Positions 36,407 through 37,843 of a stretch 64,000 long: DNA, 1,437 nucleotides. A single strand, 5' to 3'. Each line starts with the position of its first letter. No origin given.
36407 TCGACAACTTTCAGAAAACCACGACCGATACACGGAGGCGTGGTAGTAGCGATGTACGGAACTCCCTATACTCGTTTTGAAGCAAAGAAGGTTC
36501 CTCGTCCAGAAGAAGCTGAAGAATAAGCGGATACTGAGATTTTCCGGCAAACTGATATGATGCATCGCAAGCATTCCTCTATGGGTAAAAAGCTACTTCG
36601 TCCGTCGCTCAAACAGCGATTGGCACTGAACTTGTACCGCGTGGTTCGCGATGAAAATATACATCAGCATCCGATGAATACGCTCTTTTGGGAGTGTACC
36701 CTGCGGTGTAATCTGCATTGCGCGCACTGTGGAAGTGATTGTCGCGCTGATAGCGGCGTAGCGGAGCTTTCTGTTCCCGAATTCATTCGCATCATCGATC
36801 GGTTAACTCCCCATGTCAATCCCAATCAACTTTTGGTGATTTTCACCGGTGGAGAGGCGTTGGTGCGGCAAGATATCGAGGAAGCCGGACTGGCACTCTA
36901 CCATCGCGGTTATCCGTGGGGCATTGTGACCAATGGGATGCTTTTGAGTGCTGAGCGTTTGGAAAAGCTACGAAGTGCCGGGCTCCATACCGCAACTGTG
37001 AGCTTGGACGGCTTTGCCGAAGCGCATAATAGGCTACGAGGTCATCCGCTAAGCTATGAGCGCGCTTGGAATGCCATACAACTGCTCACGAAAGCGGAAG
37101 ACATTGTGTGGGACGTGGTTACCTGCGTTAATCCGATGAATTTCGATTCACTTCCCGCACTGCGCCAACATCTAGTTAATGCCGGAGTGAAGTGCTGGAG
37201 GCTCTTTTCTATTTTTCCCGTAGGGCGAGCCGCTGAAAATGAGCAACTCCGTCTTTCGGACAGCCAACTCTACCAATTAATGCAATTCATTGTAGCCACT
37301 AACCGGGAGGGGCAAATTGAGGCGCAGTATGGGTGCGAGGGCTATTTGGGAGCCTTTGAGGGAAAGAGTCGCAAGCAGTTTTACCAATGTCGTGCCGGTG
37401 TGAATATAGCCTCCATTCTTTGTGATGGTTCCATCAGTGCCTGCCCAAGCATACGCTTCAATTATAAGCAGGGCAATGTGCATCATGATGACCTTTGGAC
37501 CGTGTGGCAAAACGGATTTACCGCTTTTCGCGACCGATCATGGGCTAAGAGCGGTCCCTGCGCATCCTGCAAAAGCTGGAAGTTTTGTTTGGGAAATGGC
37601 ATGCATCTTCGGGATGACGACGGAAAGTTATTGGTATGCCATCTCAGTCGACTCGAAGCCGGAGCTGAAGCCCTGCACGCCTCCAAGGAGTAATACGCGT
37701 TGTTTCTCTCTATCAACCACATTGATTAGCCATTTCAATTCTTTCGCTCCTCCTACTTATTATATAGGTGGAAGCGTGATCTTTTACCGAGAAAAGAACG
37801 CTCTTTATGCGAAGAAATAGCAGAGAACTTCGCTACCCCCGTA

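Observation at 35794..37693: Two tandem small lipoproteins followed by a radical-SAM/SPASM enzyme: a candidate lipoprotein or peptide modification cassette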

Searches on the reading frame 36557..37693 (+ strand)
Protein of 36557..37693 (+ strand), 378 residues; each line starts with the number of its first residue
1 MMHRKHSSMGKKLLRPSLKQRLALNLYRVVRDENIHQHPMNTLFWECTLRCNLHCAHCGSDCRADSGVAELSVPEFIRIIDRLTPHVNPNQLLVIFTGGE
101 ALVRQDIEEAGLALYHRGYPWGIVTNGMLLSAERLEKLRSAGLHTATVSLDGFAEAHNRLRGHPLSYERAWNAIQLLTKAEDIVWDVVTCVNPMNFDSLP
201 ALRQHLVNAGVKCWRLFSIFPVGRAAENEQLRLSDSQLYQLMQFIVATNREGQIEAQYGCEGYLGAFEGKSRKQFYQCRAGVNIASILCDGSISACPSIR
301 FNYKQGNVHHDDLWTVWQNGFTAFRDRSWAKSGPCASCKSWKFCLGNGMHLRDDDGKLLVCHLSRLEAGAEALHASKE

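Call 3: search_protein_families(library=ncbifam, proteins=[window:36557-37693:+], max_evalue=0.01)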
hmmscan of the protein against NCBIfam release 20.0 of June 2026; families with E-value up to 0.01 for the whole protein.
window:36557-37693:+ (378 aa): 61 families (the best 25 are shown)
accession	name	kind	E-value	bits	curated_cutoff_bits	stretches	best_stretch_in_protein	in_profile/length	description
TIGR04133.1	rSAM_w_lipo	hypoth_equivalog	2.3e-167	556.3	425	1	18-367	1-350/350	TIGR04133 family radical SAM/SPASM protein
TIGR04053.2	TIGR04053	equivalog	2e-38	132.6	395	1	35-251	3-216/366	TIGR04053 family radical SAM/SPASM domain-containing protein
TIGR04103.1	rSAM_nif11_3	equivalog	2.1e-37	128.7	725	1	43-319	7-289/412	nif11-class peptide radical SAM maturase 3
TIGR04055.1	rSAM_NirJ2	equivalog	2.2e-34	119.5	500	1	44-346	3-302/326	putative heme d1 biosynthesis radical SAM protein NirJ2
TIGR04545.1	rSAM_ahbD_hemeb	equivalog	3.2e-34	118.9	500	1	44-346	3-316/339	heme b synthase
TIGR03913.1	rad_SAM_trio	equivalog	1.8e-32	112.4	591.75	1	31-346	9-333/477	GDL motif peptide-associated radical SAM/SPASM maturase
TIGR04347.1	pseudo_SAM_Halo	equivalog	7.2e-28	97.9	525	1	42-246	39-239/390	TIGR04347 family pseudo-SAM/SPASM protein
TIGR04546.1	rSAM_ahbC_deAc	equivalog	1.6e-27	96.4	650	1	43-250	41-244/390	12,18-didecarboxysiroheme deacetylase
TIGR04051.1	rSAM_NirJ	equivalog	4e-27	95.1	515.45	1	43-244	4-201/354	heme d1 biosynthesis radical SAM protein NirJ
TIGR03962.1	mycofact_rSAM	equivalog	6.3e-27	94.6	265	1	42-350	13-315/339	mycofactocin radical SAM maturase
TIGR04054.1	rSAM_NirJ1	equivalog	3.9e-24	85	650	1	43-246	38-237/387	putative heme d1 biosynthesis radical SAM protein NirJ1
TIGR04340.1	rSAM_ACGX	hypoth_equivalog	3.9e-22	78.9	400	1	44-347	6-319/341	radical SAM/SPASM domain protein, ACGX system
TIGR04303.1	GeoRSP_rSAM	equivalog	7.2e-21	75.1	400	1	42-347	6-305/325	GeoRSP system radical SAM/SPASM protein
TIGR02109.1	PQQ_syn_pqqE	equivalog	1.6e-20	73.4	381.35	1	38-341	5-305/358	pyrroloquinoline quinone biosynthesis protein PqqE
TIGR04403.1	rSAM_skfB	equivalog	2.4e-18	66.1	300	1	47-247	106-303/402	sporulation killing factor system radical SAM maturase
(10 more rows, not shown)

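Call 4: search_protein_families(library=pfam, proteins=[window:36557-37693:+], max_evalue=0.01)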
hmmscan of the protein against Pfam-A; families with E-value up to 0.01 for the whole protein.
window:36557-37693:+ (378 aa): 2 families
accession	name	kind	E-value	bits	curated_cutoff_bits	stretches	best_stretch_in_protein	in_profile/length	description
PF04055.27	Radical_SAM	-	1.2e-18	68.3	29.5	1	47-202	3-162/166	Radical SAM superfamily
PF13186.11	SPASM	-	6.8e-08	33.1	21.5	1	278-339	1-67/67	Iron-sulfur cluster-binding domain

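Call 7: find_homologous_proteins(query=window:36557-37693:+, max_evalue=1e-20)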
Query window:36557-37693:+ (378 aa): 6235 proteins with E <= 1e-20 among 8000 candidates; the best 120 are listed.
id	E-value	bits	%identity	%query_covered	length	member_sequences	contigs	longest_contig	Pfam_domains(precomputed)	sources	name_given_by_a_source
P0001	5.6e-260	880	99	100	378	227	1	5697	PF13186.12,PF04055.28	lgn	-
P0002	4.2e-216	735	80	100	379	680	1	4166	PF13186.12,PF04055.28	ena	-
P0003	8.0e-213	725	79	100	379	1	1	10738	PF13186.12,PF04055.28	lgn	-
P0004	1.2e-205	701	83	92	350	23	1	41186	PF13186.12,PF04055.28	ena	-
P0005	2.1e-201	687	79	95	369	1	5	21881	PF13186.12,PF04055.28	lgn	-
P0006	1.9e-196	671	76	95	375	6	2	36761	PF13186.12,PF04055.28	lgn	-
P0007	8.4e-194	662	76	94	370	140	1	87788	PF13186.12,PF04055.28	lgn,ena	-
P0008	9.5e-194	662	75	95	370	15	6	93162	PF13186.12,PF04055.28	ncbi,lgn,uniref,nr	ncbi:TIGR04133 family radical SAM/SPASM protein [Porphyromonas levii]|uniref:TIGR04133 family radica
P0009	3.8e-185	633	73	95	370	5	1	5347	PF13186.12,PF04055.28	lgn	-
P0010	4.4e-185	633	72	94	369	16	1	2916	PF13186.12,PF04055.28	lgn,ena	-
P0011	7.2e-185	632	74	94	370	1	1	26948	PF13186.12,PF04055.28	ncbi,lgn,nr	ncbi:MAG: TIGR04133 family radical SAM/SPASM protein [Porphyromonas sp.]|nr:TIGR04133 family radical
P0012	8.1e-185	632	73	96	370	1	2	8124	PF13186.12,PF04055.28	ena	-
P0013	2.7e-158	545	62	95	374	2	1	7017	PF13186.12,PF04055.28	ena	-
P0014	1.3e-156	539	63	93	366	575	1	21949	PF13186.12,PF04055.28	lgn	-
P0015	4.9e-156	538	61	95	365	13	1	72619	PF13186.12,PF04055.28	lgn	-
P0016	2.1e-154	532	62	93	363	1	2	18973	PF13186.12,PF04055.28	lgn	-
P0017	6.1e-154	531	61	95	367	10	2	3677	PF13186.12,PF04055.28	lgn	-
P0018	4.4e-153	528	60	96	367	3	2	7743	PF13186.12,PF04055.28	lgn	-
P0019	5.0e-153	528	59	96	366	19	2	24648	PF13186.12,PF04055.28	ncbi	-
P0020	4.8e-152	524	60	95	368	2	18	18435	PF13186.12,PF04055.28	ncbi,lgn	-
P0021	9.3e-152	523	60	96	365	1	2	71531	PF13186.12,PF04055.28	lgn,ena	-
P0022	1.4e-150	520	59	96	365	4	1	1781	PF13186.12,PF04055.28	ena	-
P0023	2.7e-150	519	61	93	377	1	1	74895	PF13186.12,PF04055.28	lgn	-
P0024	7.8e-150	517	59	96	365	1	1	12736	PF04055.28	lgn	-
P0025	1.9e-148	513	60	93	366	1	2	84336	PF13186.12,PF04055.28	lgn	-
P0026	4.6e-148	511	59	94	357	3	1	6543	PF13186.12,PF04055.28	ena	-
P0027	3.9e-147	508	58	93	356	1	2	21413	PF13186.12,PF04055.28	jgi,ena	-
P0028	5.0e-147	508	58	96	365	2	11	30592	PF13186.12,PF04055.28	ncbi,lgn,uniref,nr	ncbi:TIGR04133 family radical SAM/SPASM protein [Porphyromonas circumdentaria]|uniref:TIGR04133 fami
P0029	5.6e-147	508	57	93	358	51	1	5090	PF13186.12,PF04055.28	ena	-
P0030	9.2e-147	507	59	93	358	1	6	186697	PF13186.12,PF04055.28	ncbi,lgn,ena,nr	ncbi:MAG: TIGR04133 family radical SAM/SPASM protein [Bacteroidales bacterium]|nr:TIGR04133 family r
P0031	5.0e-146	505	58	93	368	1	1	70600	PF13186.12,PF04055.28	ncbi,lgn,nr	ncbi:radical SAM/SPASM domain-containing protein [Bacteroidia bacterium]|nr:radical SAM/SPASM domain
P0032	6.2e-146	504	58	93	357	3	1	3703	PF13186.12,PF04055.28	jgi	jgi:radical SAM enzyme (rSAM/lipoprotein system)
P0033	6.8e-146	504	58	93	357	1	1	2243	PF13186.12,PF04055.28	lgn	-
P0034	7.2e-146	504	56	93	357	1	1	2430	PF13186.12,PF04055.28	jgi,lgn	-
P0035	7.6e-146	504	57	93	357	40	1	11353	PF13186.12,PF04055.28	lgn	-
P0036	9.3e-146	504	59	95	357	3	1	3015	PF13186.12,PF04055.28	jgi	jgi:radical SAM enzyme (rSAM/lipoprotein system)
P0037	1.3e-145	503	58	93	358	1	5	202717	PF13186.12,PF04055.28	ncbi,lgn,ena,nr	ncbi:MAG: TIGR04133 family radical SAM/SPASM protein [Bacteroidales bacterium]|nr:TIGR04133 family r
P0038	1.3e-145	503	57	94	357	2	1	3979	PF13186.12,PF04055.28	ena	-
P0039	3.2e-145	502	58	93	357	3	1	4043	PF13186.12,PF04055.28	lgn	-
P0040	3.2e-145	502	56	93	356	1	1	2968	PF13186.12,PF04055.28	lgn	-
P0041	3.4e-145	502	57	93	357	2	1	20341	PF13186.12,PF04055.28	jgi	jgi:radical SAM enzyme (rSAM/lipoprotein system)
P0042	3.8e-145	502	56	93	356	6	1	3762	PF13186.12,PF04055.28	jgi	-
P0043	4.5e-145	501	57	93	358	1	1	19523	PF13186.12,PF04055.28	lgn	-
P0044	4.6e-145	501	57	93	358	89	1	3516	PF13186.12,PF04055.28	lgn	-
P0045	8.6e-145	501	57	94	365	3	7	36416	PF13186.12,PF04055.28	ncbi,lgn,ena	-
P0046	8.8e-145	501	57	93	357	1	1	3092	PF13186.12,PF04055.28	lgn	-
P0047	1.0e-144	500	57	93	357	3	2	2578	PF13186.12,PF04055.28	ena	-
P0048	1.1e-144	500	57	93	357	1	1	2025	PF13186.12,PF04055.28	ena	-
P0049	1.4e-144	500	57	93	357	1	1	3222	PF13186.12,PF04055.28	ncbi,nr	ncbi:MAG: TIGR04133 family radical SAM/SPASM protein [Prevotellaceae bacterium]|nr:TIGR04133 family 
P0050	1.9e-144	499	57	93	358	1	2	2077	PF13186.12,PF04055.28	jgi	-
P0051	1.9e-144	499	56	93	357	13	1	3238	PF13186.12,PF04055.28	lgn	-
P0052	2.0e-144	499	56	93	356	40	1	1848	PF13186.12,PF04055.28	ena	-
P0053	2.4e-144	499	56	93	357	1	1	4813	PF13186.12,PF04055.28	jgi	-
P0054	2.7e-144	499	57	94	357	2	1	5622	PF13186.12,PF04055.28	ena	-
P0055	3.3e-144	499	55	93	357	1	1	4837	PF13186.12,PF04055.28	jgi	-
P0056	6.7e-144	498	57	92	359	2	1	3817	PF13186.12,PF04055.28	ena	-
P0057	1.1e-143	497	56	96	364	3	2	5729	PF13186.12,PF04055.28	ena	-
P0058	1.1e-143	497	57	93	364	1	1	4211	PF13186.12,PF04055.28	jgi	jgi:radical SAM enzyme (rSAM/lipoprotein system)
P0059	1.1e-143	497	56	93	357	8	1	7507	PF13186.12,PF04055.28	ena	-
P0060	1.4e-143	497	56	93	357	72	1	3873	PF13186.12,PF04055.28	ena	-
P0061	1.5e-143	496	57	93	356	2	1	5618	PF13186.12,PF04055.28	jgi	jgi:radical SAM enzyme (rSAM/lipoprotein system)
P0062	1.6e-143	496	56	93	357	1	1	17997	PF13186.12,PF04055.28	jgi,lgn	jgi:radical SAM enzyme (rSAM/lipoprotein system)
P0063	1.7e-143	496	55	93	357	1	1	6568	PF13186.12,PF04055.28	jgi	-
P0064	1.7e-143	496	58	92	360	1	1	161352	PF13186.12,PF04055.28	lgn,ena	-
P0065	1.8e-143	496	57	93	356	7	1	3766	PF13186.12,PF04055.28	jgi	-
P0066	1.9e-143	496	57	92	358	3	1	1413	PF13186.12,PF04055.28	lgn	-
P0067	2.1e-143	496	56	95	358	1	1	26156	PF13186.12,PF04055.28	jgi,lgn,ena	-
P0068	2.9e-143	496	57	93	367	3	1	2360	PF13186.12,PF04055.28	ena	-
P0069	3.2e-143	495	56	93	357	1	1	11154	PF13186.12,PF04055.28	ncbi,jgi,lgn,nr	ncbi:MAG: TIGR04133 family radical SAM/SPASM protein [Bacteroidales bacterium]|jgi:radical SAM enzym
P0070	3.8e-143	495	55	93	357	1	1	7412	PF13186.12,PF04055.28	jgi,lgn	jgi:radical SAM enzyme (rSAM/lipoprotein system)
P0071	5.5e-143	495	58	92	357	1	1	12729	PF13186.12,PF04055.28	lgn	-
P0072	5.7e-143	495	55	95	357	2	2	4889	PF13186.12,PF04055.28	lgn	-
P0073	8.4e-143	494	57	93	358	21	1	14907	PF13186.12,PF04055.28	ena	-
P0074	9.8e-143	494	57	94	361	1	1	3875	PF13186.12,PF04055.28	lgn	-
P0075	9.9e-143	494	56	95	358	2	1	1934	PF13186.12,PF04055.28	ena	-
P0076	1.1e-142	494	55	93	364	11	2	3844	PF13186.12,PF04055.28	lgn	-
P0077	1.3e-142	493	57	93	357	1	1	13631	PF13186.12,PF04055.28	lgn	-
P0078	1.3e-142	493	55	93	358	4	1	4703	PF13186.12,PF04055.28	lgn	-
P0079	1.4e-142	493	55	93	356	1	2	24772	PF13186.12,PF04055.28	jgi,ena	-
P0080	1.4e-142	493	57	93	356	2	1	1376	PF13186.12,PF04055.28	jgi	jgi:radical SAM enzyme (rSAM/lipoprotein system)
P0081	2.0e-142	493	55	93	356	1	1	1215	PF13186.12,PF04055.28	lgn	-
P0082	2.1e-142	493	56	94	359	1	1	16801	PF13186.12,PF04055.28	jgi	jgi:radical SAM enzyme (rSAM/lipoprotein system)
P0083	2.1e-142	493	56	93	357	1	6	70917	PF13186.12,PF04055.28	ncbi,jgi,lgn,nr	ncbi:MAG: TIGR04133 family radical SAM/SPASM protein [Tannerellaceae bacterium]|nr:TIGR04133 family 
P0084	2.2e-142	493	57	93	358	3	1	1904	PF13186.12,PF04055.28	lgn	-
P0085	2.2e-142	493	56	93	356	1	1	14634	PF13186.12,PF04055.28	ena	-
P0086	2.7e-142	492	55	93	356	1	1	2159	PF13186.12,PF04055.28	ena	-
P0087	2.9e-142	492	55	93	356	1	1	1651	PF13186.12,PF04055.28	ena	-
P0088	3.6e-142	492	56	93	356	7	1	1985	PF13186.12,PF04055.28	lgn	-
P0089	4.2e-142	492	54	95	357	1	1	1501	PF13186.12,PF04055.28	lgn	-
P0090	4.3e-142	492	56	93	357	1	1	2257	PF13186.12,PF04055.28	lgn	-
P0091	4.8e-142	492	55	96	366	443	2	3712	PF13186.12,PF04055.28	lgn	-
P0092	4.8e-142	492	56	94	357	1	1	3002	PF13186.12,PF04055.28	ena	-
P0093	5.3e-142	491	56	95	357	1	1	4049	PF13186.12,PF04055.28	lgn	-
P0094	6.5e-142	491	54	93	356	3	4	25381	PF13186.12,PF04055.28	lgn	-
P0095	8.3e-142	491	58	92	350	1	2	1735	PF13186.12,PF04055.28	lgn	-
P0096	1.0e-141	490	56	93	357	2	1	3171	PF13186.12,PF04055.28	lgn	-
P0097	1.1e-141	490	56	94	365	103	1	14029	PF13186.12,PF04055.28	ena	-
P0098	1.2e-141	490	56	93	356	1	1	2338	PF13186.12,PF04055.28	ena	-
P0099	1.2e-141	490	56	95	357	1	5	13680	PF13186.12,PF04055.28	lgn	-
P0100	1.4e-141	490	55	93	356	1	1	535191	PF13186.12,PF04055.28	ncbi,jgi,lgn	-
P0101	1.5e-141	490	56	93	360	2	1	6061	PF13186.12,PF04055.28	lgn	-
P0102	1.5e-141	490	57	93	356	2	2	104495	PF13186.12,PF04055.28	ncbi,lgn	-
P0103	1.6e-141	490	54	93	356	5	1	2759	PF13186.12,PF04055.28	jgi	-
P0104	1.7e-141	490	56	95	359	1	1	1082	PF13186.12,PF04055.28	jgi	jgi:radical SAM enzyme (rSAM/lipoprotein system)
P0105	1.7e-141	490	57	93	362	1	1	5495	PF13186.12,PF04055.28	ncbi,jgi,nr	ncbi:MAG: TIGR04133 family radical SAM/SPASM protein [Tannerella sp.]|jgi:radical SAM enzyme (rSAM/l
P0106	1.8e-141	490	56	96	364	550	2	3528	PF13186.12,PF04055.28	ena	-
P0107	1.9e-141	490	55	93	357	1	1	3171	PF13186.12,PF04055.28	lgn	-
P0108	1.9e-141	490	55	93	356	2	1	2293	PF13186.12,PF04055.28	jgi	-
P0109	2.3e-141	489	56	95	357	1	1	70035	PF13186.12,PF04055.28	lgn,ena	-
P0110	2.6e-141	489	56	94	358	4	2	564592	PF13186.12,PF04055.28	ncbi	-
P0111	3.2e-141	489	55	95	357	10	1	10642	PF13186.12,PF04055.28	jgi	-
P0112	3.4e-141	489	54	93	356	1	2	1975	PF13186.12,PF04055.28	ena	-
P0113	3.8e-141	489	56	93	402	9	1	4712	PF13186.12,PF04055.28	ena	-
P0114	4.4e-141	488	55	93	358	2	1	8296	PF13186.12,PF04055.28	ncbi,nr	ncbi:MAG: TIGR04133 family radical SAM/SPASM protein [Tannerella sp.]|nr:TIGR04133 family radical SA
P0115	4.7e-141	488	57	93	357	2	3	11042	PF13186.12,PF04055.28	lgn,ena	-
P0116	5.0e-141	488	57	95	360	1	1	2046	PF13186.12,PF04055.28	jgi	jgi:radical SAM enzyme (rSAM/lipoprotein system)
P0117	6.8e-141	488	56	93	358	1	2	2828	PF13186.12,PF04055.28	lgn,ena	-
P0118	7.2e-141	488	55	97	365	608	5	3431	PF13186.12,PF04055.28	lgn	-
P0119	7.2e-141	488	56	93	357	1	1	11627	PF13186.12,PF04055.28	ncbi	-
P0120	8.0e-141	488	55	93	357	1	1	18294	PF13186.12,PF04055.28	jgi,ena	-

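Call 10: find_related_loci(query=A1, collection=genome_contigs, flank=6000)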
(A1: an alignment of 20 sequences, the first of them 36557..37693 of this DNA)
Query A1 (378 aa) in genome_contigs; peptide patterns used: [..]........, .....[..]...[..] (x = any residue, [..] = any of these).
600 stretches matched a pattern (row limit reached: there are more); 596 encode a relative of the query (tblastn E <= 1e-3); the best 80 are kept; 80 distinct loci.
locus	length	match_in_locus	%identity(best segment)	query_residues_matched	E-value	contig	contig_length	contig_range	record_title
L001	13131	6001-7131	81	1-377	0e+0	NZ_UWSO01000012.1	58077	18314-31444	Uncultured Porphyromonas sp. isolate UMGS18, whole genome shotgun sequence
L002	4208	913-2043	81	1-377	0e+0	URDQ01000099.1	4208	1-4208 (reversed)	uncultured Porphyromonas sp. isolate UMGS907 genome assembly, contig: NODE_9090_length_4208_cov_21.603660, whole genome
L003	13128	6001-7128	81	1-376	0e+0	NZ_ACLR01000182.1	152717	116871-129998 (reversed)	Porphyromonas uenonis 60-3 ctg1118640599616, whole genome shotgun sequence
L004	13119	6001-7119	82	5-377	0e+0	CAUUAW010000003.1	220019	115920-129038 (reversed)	MAG TPA_asm: uncultured Porphyromonas sp. isolate SRR17738110_bin.11_MetaWRAP_v1.3_MAG genome assembly, contig: ERZ14211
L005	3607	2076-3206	80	1-377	0e+0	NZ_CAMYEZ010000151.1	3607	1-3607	MAG: uncultured Porphyromonas sp. isolate SRR17635799_bin.7_metaWRAP_v1.3_MAG ERZ14212831.1289, whole genome shotgun seq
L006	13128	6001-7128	81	1-376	0e+0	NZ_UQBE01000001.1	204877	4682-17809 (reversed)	Uncultured Porphyromonas sp. isolate UMGS107, whole genome shotgun sequence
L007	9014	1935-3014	76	11-370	0e+0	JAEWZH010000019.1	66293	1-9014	MAG: Bacteroidetes bacterium isolate OH_SFB_204 k127_581393, whole genome shotgun sequence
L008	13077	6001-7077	61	15-373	7e-158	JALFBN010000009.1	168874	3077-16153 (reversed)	MAG: Porphyromonas sp. isolate SUG530 k141_262458, whole genome shotgun sequence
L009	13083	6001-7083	60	10-373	2e-154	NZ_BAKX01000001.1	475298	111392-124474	Porphyromonas gingivicanis JCM 15907, whole genome shotgun sequence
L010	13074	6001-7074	60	15-372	6e-153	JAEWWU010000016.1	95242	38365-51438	MAG: Bacteroidetes bacterium isolate OH_SFB_110 k127_11995, whole genome shotgun sequence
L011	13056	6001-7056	59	15-366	2e-149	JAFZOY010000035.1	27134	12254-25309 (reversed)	MAG: Bacteroidales bacterium isolate RGIG7965 Water_buffalos_Rumen-1__c289694, whole genome shotgun sequence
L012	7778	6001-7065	58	9-366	8e-149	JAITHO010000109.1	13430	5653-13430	MAG: Tannerellaceae bacterium isolate Pc512_bin80 k119_2699562, whole genome shotgun sequence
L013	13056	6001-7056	57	15-366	3e-148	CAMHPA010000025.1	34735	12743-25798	MAG: uncultured Bacteroidetes bacterium isolate SRR11784284_bin.21_metaWRAP_v1.3_MAG genome assembly, contig: ERZ1220320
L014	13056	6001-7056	57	15-366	8e-148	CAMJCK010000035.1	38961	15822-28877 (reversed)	MAG: uncultured Bacteroidetes bacterium isolate SRR12081299_bin.48_metaWRAP_v1.3_MAG genome assembly, contig: ERZ1228977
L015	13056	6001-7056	57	15-366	3e-147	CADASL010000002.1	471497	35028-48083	MAG: uncultured Bacteroidales bacterium isolate RUG13583 genome assembly, contig: RUG13583_asm_2, whole genome shotgun s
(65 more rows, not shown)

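Call 40: search_solved_structures(query=A1, max_evalue=0.001, show_alignments=1)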
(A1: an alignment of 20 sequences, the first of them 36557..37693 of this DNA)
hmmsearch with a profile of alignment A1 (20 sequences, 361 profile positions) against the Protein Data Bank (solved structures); distinct sequences matched with E-value up to 0.001: 15.
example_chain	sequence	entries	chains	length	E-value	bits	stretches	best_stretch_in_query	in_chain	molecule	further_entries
6efn_A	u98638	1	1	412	9.8e-17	64.1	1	37-233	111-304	Sporulation killing factor maturation protein SkfB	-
7vob_C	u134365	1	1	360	3.3e-16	62.3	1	33-208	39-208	Cytosylglucuronate decarboxylase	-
7voc_C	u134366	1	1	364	3.4e-16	62.3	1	33-208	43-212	Cytosylglucuronate decarboxylase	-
7tol_A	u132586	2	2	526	9.7e-09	37.8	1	35-148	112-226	glycerol dibiphytanyl glycerol tetraether - macrocyclic archaeol synthase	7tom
2fb2_A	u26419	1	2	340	1.9e-08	36.8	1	29-152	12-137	Molybdenum cofactor biosynthesis protein A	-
6c8v_A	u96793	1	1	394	2.3e-08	36.5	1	33-342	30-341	Coenzyme PQQ synthesis protein E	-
1tv7_A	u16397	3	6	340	2.4e-08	36.5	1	30-152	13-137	Molybdenum cofactor biosynthesis protein A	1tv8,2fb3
4k37_A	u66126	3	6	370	3e-08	36.1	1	37-347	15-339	Anaerobic sulfatase-maturating enzyme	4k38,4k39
4k36_A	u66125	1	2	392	3.7e-08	35.8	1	37-347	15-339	Anaerobic sulfatase-maturating enzyme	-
8wm2_A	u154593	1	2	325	2.5e-07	33.1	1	36-142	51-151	Fe-S radical SAM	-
5v1q_A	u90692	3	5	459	3.4e-07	32.7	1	18-337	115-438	Radical SAM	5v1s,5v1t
4m7t_A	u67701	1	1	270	2e-06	30.2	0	35-140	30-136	BtrN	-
4m7s_A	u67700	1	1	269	2.8e-06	29.7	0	36-140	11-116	BtrN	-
7n7h_A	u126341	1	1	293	2.7e-05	26.4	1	84-222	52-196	VIPERIN-LIKE ENZYME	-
6y1x_A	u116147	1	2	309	0.0001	24.5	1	35-144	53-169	Radical SAM domain protein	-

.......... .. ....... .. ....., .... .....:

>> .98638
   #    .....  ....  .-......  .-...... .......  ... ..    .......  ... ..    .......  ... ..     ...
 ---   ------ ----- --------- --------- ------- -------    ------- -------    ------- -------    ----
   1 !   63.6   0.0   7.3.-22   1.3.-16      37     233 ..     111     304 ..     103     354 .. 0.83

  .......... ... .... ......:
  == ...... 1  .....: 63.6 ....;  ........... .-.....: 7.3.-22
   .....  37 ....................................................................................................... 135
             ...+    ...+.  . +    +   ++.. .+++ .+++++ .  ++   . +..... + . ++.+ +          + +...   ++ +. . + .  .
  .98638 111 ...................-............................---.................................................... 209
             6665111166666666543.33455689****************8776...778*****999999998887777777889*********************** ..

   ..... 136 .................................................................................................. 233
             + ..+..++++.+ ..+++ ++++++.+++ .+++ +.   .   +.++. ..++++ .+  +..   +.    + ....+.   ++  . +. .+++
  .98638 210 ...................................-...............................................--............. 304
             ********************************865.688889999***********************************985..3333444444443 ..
